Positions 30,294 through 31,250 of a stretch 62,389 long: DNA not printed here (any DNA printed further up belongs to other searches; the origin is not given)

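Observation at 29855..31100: Recurrent divergent STAS / sigma-factor gene pair with no anti-sigma kinase and a conserved palindromic operator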

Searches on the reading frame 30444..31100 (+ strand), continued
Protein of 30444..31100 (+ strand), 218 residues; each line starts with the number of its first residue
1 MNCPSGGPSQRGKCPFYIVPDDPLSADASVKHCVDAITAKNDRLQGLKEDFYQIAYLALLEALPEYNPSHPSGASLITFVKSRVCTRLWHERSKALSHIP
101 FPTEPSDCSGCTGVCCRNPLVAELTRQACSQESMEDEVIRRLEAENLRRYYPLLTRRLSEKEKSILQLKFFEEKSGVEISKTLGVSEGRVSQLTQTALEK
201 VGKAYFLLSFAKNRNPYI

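Call 48: fold_search(model_id=the predicted structure, library=pdb)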
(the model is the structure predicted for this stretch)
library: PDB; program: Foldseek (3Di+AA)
matches with E <= 10: 327; with E <= 0.001: 1
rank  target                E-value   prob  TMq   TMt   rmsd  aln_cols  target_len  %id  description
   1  9a50_A                6.4e-04  1.00  0.29  0.24  16.0       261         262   18  Integrative model of RPSB-RPOC by crosslinking MS and deep learning (released 2024-09-18)
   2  7lq4_A                1.5e-03  1.00  0.24  0.27  18.5       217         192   18  Rr (RsiG)2-(c-di-GMP)2-WhiG complex (released 2021-07-14)
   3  9a7s_A                2.3e-03  1.00  0.27  0.23  21.3       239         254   18  Integrative model of RPSD-RPOB by crosslinking MS and deep learning (released 2024-09-18)
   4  8hkc_E                2.5e-03  1.00  0.28  0.24  19.9       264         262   15  Cryo-EM structure of E. coli RNAP sigma32 complex (released 2023-05-31)
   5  8x6g_H                2.8e-03  1.00  0.30  0.27  18.5       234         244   18  Cryo-EM structure of Staphylococcus aureus sigB-dependent RNAP-promoter open complex (released 2024-06-05)
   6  9a4r_A                4.7e-03  1.00  0.30  0.30  16.9       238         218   13  Integrative model of RPSH-RPOB by crosslinking MS and deep learning (released 2024-09-18)
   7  9m9e_F                9.4e-03  1.00  0.28  0.34  14.7       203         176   15  Structural Basis of Pausing During Transcription Initiation in Mycobacterium tuberculosis (released 2026-01-14)
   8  9a58_A                1.0e-02  1.00  0.28  0.17  18.2       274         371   14  Integrative model of SIGA-RPOC by crosslinking MS and deep learning (released 2024-09-18)
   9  7rdq_F                1.1e-02  1.00  0.29  0.19  20.2       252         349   18  Cryo-EM structure of Thermus thermophilus reiterative transcription complex with 11nt oligo-G RNA (released 2022-02-02)
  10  1rp3_E                1.2e-02  1.00  0.27  0.25  24.5       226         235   17  Cocrystal structure of the flagellar sigma/anti-sigma complex, Sigma-28/FlgM (released 2004-04-06)
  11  1rp3_A                1.4e-02  0.99  0.27  0.26  24.0       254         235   18  Cocrystal structure of the flagellar sigma/anti-sigma complex, Sigma-28/FlgM (released 2004-04-06)
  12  1rp3_G                1.4e-02  0.99  0.27  0.26  23.5       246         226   17  Cocrystal structure of the flagellar sigma/anti-sigma complex, Sigma-28/FlgM (released 2004-04-06)
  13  5e17_F                1.5e-02  1.00  0.30  0.20  19.4       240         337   18  T. thermophilus transcription initiation complex having a RRR discriminator sequence and a nontemplate-strand length c (released 2016-03-09)
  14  6dv9_F                1.7e-02  1.00  0.25  0.31  14.5       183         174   14  Crystal structure of Mycobacterium tuberculosis transcription initiation complex(ECF sigma factor L) containing 5nt RN (released 2019-02-20)
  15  6kqg_F                1.8e-02  0.99  0.30  0.20  19.4       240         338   17  Thermus thermophilus initial transcription complex comprising sigma A and 5'-OH RNA of 6 nt (released 2020-03-11)
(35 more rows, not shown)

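Call 76: search_protein_families(library=phrogs, proteins=[window:30444-31100:+], max_evalue=0.001)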
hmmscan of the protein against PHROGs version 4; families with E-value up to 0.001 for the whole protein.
window:30444-31100:+ (218 aa): 6 families
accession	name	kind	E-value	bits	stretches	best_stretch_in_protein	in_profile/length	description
phrog_351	-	transcription regulation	6.1e-11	42.6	1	134-202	653-723/928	RNA polymerase sigma factor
phrog_1740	-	transcription regulation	9.5e-09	35.3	1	47-205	82-216/567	RNA polymerase sigma factor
phrog_36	-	transcription regulation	1.7e-05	25.5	1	154-214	136-196/220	transcriptional regulator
phrog_248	-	transcription regulation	1.8e-05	25.9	1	132-208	64-140/161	transcriptional activator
phrog_3512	-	transcription regulation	0.00023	22.4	1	157-205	65-113/130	sigma factor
phrog_11138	-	unknown function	0.00037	21.8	1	122-205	60-139/142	-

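Call 77: find_related_loci(query=A2, collection=viral_contigs, flank=8000)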
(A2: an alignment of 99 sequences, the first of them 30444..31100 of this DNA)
Query A2 (218 aa) in viral_contigs; peptide patterns used: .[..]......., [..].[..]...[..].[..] (x = any residue, [..] = any of these).
43 stretches matched a pattern; 2 encode a relative of the query (tblastn E <= 1e-3); 2 distinct loci.
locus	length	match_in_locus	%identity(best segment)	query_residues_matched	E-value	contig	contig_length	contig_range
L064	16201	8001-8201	36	145-211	5e-8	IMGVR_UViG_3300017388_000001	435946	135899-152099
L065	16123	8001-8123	44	158-198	1e-6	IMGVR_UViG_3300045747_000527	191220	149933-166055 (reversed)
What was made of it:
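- Tried and rejected: There is no family member in IMG/VR (call 77), and PHROGs gives only generic sigma hits (call 76).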

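Call 80: search_protein_representatives(alignment_id=A2)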
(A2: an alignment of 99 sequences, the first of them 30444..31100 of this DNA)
Query: 99 sequences, 217 profile positions. Proteins with E-value up to 0.001 (for the whole library): 16886; up to 1e-10: 170; up to 1e-30: 18. The best 150 are listed.
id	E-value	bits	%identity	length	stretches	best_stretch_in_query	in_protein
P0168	1.5e-89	315.6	-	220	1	4-215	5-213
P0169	2.5e-83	295.3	-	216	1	1-208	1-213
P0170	3.2e-81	288.4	-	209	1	1-205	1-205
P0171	4.2e-81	288.0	-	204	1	17-210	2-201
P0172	3.6e-72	258.8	-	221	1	1-210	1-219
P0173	7.5e-71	254.5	-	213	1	1-206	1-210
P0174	1.8e-67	243.4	-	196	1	1-149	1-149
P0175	4.1e-66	239.0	-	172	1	51-215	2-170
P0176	4.6e-66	238.8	-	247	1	1-205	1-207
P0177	3.1e-62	226.3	-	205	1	1-145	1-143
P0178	1.7e-61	223.9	-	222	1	2-165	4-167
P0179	2.1e-56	207.3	-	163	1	46-204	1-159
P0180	1.4e-52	194.8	-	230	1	1-161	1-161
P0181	1.4e-45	171.8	-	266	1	46-178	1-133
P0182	3.9e-41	157.3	-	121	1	92-208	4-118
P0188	7.6e-28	113.9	-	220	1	6-201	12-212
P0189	2.5e-27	112.2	-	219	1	4-201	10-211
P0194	2.2e-25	105.8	-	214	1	5-202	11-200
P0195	3.7e-25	105.1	-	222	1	12-201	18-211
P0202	3.1e-22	95.6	-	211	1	5-201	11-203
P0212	3.2e-18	82.4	-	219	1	29-202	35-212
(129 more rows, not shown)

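Call 82: list_cluster_members(proteins=[P0188, P0189, P0194, P0195, P0202, P0212])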
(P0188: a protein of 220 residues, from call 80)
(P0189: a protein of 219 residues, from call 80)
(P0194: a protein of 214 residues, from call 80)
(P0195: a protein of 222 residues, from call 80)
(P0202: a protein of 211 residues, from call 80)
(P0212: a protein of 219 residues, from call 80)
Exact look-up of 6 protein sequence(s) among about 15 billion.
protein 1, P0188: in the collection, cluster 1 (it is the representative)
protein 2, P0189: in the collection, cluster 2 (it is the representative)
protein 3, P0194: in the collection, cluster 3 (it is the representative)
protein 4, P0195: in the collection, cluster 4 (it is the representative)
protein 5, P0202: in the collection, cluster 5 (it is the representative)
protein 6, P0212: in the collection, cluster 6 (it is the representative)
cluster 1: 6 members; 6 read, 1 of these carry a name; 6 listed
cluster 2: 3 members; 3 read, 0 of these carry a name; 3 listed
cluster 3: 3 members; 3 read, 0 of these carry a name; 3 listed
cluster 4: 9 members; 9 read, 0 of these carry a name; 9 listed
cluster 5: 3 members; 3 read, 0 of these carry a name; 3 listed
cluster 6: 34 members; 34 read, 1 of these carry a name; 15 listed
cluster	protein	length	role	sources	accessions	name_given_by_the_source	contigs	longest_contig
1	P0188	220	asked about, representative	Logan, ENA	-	-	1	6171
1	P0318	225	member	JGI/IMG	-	RNA polymerase sigma factor (sigma-70 family)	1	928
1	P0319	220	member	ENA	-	-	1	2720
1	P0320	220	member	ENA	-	-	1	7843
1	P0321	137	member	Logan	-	-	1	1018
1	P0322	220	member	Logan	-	-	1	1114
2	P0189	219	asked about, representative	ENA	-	-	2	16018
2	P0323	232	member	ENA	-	-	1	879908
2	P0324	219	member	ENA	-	-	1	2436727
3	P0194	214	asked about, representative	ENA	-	-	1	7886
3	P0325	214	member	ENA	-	-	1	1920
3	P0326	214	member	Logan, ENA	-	-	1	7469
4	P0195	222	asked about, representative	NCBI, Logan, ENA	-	-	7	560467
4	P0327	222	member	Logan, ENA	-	-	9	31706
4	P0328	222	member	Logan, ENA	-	-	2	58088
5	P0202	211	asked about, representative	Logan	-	-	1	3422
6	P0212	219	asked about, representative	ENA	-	-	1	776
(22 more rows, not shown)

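Call 83: find_encoding_contigs(protein=P0056, flank=10000, max_places=1)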
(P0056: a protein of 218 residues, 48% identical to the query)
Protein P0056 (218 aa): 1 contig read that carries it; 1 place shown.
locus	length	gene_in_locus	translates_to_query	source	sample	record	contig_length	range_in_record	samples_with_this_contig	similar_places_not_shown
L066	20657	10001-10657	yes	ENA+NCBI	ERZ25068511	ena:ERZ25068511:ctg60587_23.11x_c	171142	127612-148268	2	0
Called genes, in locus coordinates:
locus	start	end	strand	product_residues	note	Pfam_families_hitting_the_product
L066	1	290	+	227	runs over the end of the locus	PF26241:Cas_Csc1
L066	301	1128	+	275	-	PF19308:CRISPR_Cas6_N, PF10040:CRISPR_Cas6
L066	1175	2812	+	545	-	PF01930:Cas_Cas4, PF12705:PDDEXK_1 (faint), PF01867:Cas_Cas1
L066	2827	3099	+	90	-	PF09827:CRISPR_Cas2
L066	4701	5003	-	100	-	-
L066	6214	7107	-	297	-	PF13385:Laminin_G_3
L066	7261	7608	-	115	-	PF01740:STAS, PF13466:STAS_2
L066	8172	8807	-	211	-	PF00930:DPPIV_N (faint), PF26549:Tricorn_N, PF07676:PD40 (weak), PF26550:Tricorn_2nd (faint)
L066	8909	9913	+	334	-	-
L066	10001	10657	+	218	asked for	PF08281:Sigma70_r4_2, PF04545:Sigma70_r4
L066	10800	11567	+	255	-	-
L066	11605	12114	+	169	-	-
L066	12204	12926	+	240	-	-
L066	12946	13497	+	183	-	-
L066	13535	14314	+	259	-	-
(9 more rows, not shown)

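Call 84: find_encoding_contigs(protein=P0013, flank=10000, max_places=1)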
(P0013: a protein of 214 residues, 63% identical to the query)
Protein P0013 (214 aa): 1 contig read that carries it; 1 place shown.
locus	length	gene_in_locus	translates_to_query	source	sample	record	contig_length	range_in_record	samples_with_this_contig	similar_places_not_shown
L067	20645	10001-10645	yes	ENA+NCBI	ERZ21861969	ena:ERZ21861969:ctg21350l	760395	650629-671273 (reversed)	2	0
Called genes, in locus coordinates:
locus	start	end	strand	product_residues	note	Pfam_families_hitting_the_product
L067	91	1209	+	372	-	PF10137:CAP12-PCTIR_TIR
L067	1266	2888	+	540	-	PF01555:N6_N4_Mtase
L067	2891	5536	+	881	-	PF04851:ResIII, PF00270:DEAD (faint)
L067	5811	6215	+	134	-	-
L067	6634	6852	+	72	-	-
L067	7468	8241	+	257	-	-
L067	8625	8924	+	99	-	-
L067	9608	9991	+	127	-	PF01740:STAS, PF13466:STAS_2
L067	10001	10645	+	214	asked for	PF08281:Sigma70_r4_2 (weak), PF04545:Sigma70_r4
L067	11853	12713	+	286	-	PF08450:SGL (faint), PF17170:DUF5128 (faint), PF01436:NHL (weak)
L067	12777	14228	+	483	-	PF02812:ELFV_dehydrog_N, PF00208:ELFV_dehydrog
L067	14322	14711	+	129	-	-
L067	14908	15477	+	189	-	-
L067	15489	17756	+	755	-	PF13620:CarboxypepD_reg, PF13715:CarbopepD_reg_2, PF07715:Plug, PF00593:TonB_dep_Rec_b-barrel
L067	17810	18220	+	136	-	PF03203:MerC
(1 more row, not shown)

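Call 85: find_encoding_contigs(protein=P0088, flank=10000, max_places=2)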
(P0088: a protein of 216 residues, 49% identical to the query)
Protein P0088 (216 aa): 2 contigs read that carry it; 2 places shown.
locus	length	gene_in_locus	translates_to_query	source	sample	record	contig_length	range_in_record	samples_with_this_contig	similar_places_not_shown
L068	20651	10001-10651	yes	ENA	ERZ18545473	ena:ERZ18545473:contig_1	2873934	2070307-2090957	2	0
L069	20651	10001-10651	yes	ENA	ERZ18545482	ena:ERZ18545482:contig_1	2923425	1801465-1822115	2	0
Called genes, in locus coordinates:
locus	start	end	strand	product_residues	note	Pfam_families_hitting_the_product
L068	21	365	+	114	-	PF13650:Asp_protease_2, PF13975:gag-asp_proteas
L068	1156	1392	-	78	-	-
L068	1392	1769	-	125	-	PF13565:HTH_32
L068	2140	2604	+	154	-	-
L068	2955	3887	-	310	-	PF02899:Phage_int_SAM_1 (weak), PF00589:Phage_integrase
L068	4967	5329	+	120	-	PF01656:CbiA, PF02374:ArsA_ATPase (faint), PF09140:MipZ (weak), PF10609:ParA (weak), PF13614:AAA_31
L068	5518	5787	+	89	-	PF20605:Antitox_RHH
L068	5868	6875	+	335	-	-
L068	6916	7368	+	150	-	-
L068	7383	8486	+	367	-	-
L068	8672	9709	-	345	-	PF13546:DDE_5, PF01609:DDE_Tnp_1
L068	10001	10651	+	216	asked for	PF04545:Sigma70_r4, PF08281:Sigma70_r4_2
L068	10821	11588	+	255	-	-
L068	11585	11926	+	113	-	-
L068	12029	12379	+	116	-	PF01740:STAS, PF13466:STAS_2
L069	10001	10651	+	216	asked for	PF04545:Sigma70_r4, PF08281:Sigma70_r4_2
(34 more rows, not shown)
